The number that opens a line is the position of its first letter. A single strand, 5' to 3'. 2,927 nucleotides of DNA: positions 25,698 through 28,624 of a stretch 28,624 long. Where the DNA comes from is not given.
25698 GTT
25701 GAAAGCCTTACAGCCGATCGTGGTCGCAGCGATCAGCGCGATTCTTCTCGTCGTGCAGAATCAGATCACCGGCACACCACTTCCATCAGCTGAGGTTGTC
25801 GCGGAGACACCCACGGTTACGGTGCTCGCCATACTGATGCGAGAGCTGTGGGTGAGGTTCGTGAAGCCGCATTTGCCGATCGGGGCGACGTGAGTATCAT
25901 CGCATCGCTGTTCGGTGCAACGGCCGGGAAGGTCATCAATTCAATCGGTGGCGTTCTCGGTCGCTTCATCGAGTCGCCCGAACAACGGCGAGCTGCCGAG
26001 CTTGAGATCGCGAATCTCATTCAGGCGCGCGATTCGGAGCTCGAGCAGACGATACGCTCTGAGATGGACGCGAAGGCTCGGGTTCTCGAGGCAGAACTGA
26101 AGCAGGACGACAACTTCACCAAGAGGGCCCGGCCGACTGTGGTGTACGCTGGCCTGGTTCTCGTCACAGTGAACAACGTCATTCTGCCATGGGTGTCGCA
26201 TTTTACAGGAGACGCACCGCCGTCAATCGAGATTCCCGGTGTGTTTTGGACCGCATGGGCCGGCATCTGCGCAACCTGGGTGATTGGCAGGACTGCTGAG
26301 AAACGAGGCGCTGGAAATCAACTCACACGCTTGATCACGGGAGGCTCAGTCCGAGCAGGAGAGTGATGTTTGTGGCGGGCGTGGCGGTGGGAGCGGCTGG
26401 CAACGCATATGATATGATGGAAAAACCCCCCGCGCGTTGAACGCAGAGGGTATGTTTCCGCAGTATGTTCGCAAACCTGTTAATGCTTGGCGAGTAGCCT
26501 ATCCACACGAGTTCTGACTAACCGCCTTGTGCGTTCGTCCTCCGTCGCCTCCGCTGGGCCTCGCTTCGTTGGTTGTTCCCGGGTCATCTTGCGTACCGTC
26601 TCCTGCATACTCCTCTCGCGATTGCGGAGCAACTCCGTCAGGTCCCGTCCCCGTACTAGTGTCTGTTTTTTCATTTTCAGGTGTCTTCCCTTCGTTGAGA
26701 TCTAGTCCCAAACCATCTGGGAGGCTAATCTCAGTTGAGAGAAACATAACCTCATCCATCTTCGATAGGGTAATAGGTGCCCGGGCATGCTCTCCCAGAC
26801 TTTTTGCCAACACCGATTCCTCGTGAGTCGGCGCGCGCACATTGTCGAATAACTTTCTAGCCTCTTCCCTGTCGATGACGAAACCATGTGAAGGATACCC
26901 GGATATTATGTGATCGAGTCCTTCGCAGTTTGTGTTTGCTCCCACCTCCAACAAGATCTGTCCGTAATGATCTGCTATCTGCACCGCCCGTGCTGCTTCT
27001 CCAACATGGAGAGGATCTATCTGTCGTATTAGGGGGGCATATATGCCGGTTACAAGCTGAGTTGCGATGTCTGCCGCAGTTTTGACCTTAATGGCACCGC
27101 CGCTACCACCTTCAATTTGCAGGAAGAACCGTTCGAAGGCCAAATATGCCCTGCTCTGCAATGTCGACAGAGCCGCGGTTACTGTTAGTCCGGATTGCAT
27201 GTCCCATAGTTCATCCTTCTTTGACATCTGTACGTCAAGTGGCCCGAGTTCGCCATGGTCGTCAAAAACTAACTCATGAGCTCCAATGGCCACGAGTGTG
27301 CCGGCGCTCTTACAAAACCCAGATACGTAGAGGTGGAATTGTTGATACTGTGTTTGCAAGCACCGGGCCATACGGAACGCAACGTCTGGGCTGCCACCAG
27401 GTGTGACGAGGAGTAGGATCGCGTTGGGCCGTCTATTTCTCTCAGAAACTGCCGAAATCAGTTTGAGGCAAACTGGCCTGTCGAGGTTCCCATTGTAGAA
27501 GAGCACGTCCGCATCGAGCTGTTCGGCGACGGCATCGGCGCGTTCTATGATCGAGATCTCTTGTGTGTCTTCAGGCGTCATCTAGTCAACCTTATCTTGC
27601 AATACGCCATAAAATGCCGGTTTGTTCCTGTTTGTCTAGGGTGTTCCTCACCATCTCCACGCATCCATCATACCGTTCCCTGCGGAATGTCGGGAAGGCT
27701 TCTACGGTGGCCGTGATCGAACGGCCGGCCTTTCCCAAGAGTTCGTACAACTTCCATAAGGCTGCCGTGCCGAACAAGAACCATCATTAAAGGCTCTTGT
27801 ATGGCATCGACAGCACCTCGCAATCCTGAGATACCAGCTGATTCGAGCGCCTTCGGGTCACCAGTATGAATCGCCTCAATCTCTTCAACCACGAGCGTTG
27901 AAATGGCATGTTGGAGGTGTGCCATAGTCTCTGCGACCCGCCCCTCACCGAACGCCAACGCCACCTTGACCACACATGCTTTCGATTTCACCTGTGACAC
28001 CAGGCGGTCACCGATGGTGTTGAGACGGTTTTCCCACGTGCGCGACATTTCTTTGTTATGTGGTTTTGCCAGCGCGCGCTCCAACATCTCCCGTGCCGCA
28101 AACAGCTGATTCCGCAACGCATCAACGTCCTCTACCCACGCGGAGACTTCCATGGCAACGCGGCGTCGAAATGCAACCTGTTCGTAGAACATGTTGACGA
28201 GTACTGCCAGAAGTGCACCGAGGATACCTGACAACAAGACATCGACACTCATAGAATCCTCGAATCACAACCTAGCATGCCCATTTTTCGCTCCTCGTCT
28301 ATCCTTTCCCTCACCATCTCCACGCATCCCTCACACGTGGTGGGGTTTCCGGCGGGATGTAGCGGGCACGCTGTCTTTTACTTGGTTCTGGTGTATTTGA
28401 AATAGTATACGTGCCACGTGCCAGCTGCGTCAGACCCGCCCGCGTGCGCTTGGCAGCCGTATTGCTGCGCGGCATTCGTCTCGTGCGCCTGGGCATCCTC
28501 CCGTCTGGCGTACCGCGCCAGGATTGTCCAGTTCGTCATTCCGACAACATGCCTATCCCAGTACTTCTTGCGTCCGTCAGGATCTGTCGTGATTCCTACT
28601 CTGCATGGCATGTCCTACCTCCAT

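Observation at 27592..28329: Accessory genes each preceded by a paralogous mini-ORF starting in an exact 21-bp repeat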

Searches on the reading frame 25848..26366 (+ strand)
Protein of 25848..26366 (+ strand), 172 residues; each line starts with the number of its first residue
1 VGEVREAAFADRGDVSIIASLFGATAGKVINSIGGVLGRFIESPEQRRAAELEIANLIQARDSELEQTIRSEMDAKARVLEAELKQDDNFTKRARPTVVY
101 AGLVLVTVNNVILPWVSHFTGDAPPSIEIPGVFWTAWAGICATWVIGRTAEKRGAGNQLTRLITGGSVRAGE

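Call 7: search_protein_families(library=pfam, proteins=[window:25848-26366:+], max_evalue=0.01)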
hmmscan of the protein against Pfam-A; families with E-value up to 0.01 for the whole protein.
window:25848-26366:+ (172 aa): 1 family
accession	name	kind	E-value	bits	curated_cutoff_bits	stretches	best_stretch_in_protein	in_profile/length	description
PF11351.13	GTA_holin_3TM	-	1.6e-17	64.6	24.8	1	27-149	1-123/123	Holin of 3TMs, for gene-transfer release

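Call 28: find_homologous_proteins(query=window:25848-26366:+, max_evalue=0.00001)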
Query window:25848-26366:+ (172 aa): 390 proteins with E <= 0.00001 among 623 candidates; the best 120 are listed.
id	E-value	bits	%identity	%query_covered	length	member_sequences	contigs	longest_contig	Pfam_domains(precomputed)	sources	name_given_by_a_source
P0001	6.4e-106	370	100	100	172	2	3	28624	PF11351.14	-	-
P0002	6.5e-67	243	71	88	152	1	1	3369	PF11351.14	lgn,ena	-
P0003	1.2e-66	242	68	88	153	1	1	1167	PF11351.14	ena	-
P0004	7.7e-65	236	70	88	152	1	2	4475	PF11351.14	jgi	jgi:hypothetical protein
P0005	5.0e-57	211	63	88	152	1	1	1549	PF11351.14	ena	-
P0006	1.0e-55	207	61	88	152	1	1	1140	PF11351.14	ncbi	-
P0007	3.7e-54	201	64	81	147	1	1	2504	PF11351.14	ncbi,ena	-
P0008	1.3e-52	196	57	88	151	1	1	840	PF11351.14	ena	-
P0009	1.7e-52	196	59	85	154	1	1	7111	PF11351.14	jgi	jgi:hypothetical protein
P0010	1.7e-51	193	57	88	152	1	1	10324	PF11351.14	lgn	-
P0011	1.9e-51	193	59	81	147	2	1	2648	PF11351.14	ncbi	-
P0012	2.2e-51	192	59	88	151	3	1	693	PF11351.14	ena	-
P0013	2.1e-49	186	56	88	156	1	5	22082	PF11351.14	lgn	-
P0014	1.8e-47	180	54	88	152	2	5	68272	PF11351.14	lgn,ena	-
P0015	8.1e-44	168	53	88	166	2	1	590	PF11351.14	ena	-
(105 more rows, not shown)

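Call 73: find_encoding_contigs(protein=P0004, flank=10000, max_places=4)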
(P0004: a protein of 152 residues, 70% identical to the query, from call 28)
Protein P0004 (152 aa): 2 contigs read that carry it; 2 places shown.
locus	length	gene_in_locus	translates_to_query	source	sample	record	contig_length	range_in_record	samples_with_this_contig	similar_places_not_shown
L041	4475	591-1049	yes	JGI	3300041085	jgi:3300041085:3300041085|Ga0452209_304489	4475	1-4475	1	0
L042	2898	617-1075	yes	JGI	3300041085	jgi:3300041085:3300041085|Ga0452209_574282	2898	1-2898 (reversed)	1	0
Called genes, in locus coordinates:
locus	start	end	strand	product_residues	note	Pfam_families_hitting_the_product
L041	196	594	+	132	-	PF00877:NLPC_P60 (weak)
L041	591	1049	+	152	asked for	PF11351:GTA_holin_3TM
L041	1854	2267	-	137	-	-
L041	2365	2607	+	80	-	-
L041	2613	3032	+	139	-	-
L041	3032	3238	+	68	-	-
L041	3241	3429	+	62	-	-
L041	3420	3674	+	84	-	-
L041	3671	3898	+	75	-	-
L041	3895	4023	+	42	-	-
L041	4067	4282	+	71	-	-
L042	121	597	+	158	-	PF18925:DUF5675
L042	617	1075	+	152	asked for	PF11351:GTA_holin_3TM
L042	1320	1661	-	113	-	-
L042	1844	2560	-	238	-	-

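Call 74: find_encoding_contigs(protein=P0013, flank=10000, max_places=4)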
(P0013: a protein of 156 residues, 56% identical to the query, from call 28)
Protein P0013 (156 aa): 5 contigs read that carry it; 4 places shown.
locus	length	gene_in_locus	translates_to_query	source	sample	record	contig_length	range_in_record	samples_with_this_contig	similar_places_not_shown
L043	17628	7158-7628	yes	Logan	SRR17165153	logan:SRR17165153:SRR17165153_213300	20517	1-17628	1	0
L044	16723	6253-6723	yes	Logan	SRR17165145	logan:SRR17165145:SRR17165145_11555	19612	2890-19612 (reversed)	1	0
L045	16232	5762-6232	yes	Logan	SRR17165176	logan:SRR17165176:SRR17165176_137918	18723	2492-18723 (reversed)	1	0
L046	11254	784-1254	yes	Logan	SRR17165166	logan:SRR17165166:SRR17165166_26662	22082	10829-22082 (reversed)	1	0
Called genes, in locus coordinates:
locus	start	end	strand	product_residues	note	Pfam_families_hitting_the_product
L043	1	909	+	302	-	?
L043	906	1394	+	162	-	-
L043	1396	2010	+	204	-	-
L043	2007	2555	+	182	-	-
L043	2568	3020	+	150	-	-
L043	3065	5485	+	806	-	-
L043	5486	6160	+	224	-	PF24175:SU10_adaptor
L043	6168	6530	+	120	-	-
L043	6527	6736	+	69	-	-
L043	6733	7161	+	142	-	PF18925:DUF5675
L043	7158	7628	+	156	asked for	PF11351:GTA_holin_3TM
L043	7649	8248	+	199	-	-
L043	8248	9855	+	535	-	-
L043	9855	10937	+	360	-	-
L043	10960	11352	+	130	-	-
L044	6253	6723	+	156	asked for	PF11351:GTA_holin_3TM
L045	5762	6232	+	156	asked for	PF11351:GTA_holin_3TM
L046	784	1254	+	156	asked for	PF11351:GTA_holin_3TM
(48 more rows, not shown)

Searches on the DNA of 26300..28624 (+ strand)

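Call 9: search_dna_similar(query=window:26300-28624:+, collection=phages, mode=distant)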
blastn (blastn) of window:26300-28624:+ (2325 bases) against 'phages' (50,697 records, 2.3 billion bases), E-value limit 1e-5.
No match.

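Call 22: search_rna_families(source=L001, start=5400, end=12500, threshold=evalue, max_evalue=1)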
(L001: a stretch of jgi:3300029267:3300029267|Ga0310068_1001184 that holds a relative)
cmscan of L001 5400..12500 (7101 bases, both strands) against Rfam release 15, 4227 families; matches with E-value up to 1: 0.
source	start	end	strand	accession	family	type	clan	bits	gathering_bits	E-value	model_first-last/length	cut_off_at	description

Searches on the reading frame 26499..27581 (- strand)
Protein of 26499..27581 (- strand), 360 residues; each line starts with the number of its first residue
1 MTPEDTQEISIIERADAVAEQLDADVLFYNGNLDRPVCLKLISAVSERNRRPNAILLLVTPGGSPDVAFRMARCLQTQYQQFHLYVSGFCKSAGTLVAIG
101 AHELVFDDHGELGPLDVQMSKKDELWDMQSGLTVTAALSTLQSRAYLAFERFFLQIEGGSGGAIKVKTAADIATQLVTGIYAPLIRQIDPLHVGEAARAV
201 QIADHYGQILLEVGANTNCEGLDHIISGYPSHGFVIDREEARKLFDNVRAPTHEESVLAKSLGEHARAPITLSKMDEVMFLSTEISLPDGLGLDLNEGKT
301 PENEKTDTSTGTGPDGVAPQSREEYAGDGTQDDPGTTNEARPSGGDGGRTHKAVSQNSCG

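Call 7: search_protein_families(library=pfam, proteins=[window:26499-27581:-], max_evalue=0.01)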
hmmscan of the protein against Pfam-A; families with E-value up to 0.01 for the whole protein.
window:26499-27581:- (360 aa): 2 families
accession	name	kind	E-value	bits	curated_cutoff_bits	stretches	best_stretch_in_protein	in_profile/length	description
PF01972.22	SDH_protease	-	7.7e-07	28.9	31.3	1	56-121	96-161/286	ClpP-like SDH-type serine proteinase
PF25145.1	NfeD1b_N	-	0.00029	20.9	40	1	49-117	29-97/189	NfeD1b, N-terminal domain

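Call 8: search_protein_families(library=padloc, proteins=[window:26499-27581:-], max_evalue=0.01)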
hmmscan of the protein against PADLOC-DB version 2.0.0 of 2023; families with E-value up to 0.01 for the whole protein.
window:26499-27581:- (360 aa): 0 families

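Call 24: find_related_loci(query=window:26499-27581:-, collection=viral_contigs, flank=6000)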
Query window:26499-27581:- (360 aa) in viral_contigs; peptide patterns used: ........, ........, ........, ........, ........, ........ (x = any residue, [..] = any of these).
2 stretches matched a pattern, but none encodes a relative of the query by tblastn (E <= 1e-3).

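Call 63: search_dna_similar(query=window:26499-27581:-, collection=phages, mode=protein, max_rows=15, max_evalue=0.00001)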
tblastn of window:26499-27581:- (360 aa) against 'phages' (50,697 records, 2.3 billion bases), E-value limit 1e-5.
Records with a match: 2; places in all: 2; records where one place covers at least 80% of the query: 1.
Best place of each record, by identity: <60% 2.
By first word of the organism name: Burkholderia 1; Klebsiella 1.
By host as written in the record: Burkholderia pseudomallei 1; Klebsiella pneumoniae ST13-OXA48 1.
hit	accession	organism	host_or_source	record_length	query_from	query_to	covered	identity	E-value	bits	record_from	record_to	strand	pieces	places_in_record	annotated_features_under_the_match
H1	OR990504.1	Burkholderia phage vB_HM387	Burkholderia pseudomallei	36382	15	347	93%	42.4%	2e-71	247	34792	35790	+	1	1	hypothetical protein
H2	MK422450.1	Klebsiella phage ST13-OXA48phi12.4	Klebsiella pneumoniae ST13-OXA48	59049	25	252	63%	42.7%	2e-49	183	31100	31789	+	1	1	SppA protein | hypothetical protein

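Call 65: get_annotated_region(hit=H1, flank=3000)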
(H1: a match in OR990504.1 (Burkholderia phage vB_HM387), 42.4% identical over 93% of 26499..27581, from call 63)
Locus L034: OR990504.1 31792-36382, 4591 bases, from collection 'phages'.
description: Burkholderia phage vB_HM387, complete genome.
organism: Burkholderia phage vB_HM387 (NCBI taxid 3108087)
taxonomy: Viruses; Duplodnaviria; Heunggongvirae; Uroviricota; Caudoviricetes; Peduoviridae; Tigrvirus
host: Burkholderia pseudomallei; source: hemoculture; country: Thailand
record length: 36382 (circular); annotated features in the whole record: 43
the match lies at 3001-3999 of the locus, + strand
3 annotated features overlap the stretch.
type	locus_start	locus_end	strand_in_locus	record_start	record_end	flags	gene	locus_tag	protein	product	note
CDS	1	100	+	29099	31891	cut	-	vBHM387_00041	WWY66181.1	DNA primase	-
CDS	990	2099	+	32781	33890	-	-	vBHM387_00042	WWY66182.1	integrase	-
CDS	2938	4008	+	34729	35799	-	-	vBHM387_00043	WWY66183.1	hypothetical protein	-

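Call 66: get_annotated_region(hit=H2, flank=3000)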
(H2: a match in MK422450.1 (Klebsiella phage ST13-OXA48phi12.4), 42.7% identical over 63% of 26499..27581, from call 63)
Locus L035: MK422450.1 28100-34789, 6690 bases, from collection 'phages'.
description: Klebsiella phage ST13-OXA48phi12.4, complete genome.
organism: Klebsiella phage ST13-OXA48phi12.4 (NCBI taxid 2510467)
taxonomy: Viruses; Duplodnaviria; Heunggongvirae; Uroviricota; Caudoviricetes
host: Klebsiella pneumoniae ST13-OXA48; source: -; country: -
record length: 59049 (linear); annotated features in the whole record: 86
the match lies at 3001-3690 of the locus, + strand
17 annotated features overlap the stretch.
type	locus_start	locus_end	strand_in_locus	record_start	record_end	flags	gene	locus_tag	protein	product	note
CDS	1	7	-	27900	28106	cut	-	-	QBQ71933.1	hypothetical protein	-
CDS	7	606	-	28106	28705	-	-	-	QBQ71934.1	hypothetical protein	Hypothetical protein, DUF1367 family protein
CDS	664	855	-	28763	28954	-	-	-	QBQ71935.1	hypothetical protein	-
CDS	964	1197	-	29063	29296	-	-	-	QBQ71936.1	DNA damage inducible protein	DNA-damage-inducible protein I (DinI)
CDS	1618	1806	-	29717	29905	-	-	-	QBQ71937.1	hypothetical protein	-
CDS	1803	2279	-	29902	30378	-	-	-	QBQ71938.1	ImmA/IrrE family metallo-endopeptidase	-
CDS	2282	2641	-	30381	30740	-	-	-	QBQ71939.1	XRE family transcriptional regulator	-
CDS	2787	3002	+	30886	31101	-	-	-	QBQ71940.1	hypothetical protein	-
CDS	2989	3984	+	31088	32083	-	-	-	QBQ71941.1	SppA protein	-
CDS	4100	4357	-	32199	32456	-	-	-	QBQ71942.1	hypothetical protein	-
CDS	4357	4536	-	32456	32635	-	-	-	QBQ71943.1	hypothetical protein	-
CDS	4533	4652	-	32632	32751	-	-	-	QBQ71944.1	hypothetical protein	-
CDS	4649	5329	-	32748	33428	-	-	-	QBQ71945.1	hypothetical protein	-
CDS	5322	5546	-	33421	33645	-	-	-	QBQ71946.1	hypothetical protein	-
CDS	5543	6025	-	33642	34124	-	-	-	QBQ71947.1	SAM-dependent methyltransferase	-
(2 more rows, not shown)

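Call 70: find_encoding_contigs(protein=window:26499-27581:-, flank=4000, max_places=10)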
Protein window:26499-27581:- (360 aa): 8 contigs read that carry it; 6 places shown.
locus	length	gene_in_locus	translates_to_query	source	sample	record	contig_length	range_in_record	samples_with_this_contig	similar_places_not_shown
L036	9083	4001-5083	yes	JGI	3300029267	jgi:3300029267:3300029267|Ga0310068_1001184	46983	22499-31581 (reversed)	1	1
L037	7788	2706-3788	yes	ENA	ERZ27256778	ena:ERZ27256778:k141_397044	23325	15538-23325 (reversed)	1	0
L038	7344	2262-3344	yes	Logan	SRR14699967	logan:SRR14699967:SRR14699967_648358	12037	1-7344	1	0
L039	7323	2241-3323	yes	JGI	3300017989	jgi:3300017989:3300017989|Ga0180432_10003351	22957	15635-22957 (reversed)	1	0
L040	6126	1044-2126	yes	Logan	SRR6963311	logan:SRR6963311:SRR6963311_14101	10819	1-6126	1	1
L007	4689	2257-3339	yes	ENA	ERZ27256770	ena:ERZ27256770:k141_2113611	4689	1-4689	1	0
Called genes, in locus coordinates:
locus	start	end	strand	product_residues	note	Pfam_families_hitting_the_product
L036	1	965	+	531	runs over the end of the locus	PF13250:SNIPE, PF10544:T5orf172, PF13455:MUG113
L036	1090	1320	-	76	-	-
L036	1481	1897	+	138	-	-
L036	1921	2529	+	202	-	PF00072:Response_reg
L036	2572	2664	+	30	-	-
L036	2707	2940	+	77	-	PF09954:DUF2188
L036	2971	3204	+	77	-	-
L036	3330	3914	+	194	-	-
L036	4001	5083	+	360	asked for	PF01972:SDH_protease (weak)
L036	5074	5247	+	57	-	-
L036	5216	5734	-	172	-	PF11351:GTA_holin_3TM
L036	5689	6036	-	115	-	-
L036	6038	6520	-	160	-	-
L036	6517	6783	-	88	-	-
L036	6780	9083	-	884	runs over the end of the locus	-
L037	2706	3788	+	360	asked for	PF01972:SDH_protease (weak)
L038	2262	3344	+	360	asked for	PF01972:SDH_protease (weak)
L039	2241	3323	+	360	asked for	PF01972:SDH_protease (weak)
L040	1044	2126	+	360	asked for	PF01972:SDH_protease (weak)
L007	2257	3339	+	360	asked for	PF01972:SDH_protease (weak)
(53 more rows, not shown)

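Call 77: search_protein_families(library=ncbifam, proteins=[window:26499-27581:-], max_evalue=0.01)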
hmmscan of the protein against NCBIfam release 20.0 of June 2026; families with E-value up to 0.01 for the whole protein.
window:26499-27581:- (360 aa): 1 family
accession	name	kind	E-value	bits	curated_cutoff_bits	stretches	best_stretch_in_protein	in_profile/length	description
NF047768.1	Clp_like_SDH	equivalog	5.9e-10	39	250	1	48-121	75-148/260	SDH family Clp fold serine proteinase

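Call 78: search_solved_structures(query=window:26499-27581:-, max_evalue=0.01)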
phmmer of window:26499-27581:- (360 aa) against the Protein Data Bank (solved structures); distinct sequences matched with E-value up to 0.01: 0.
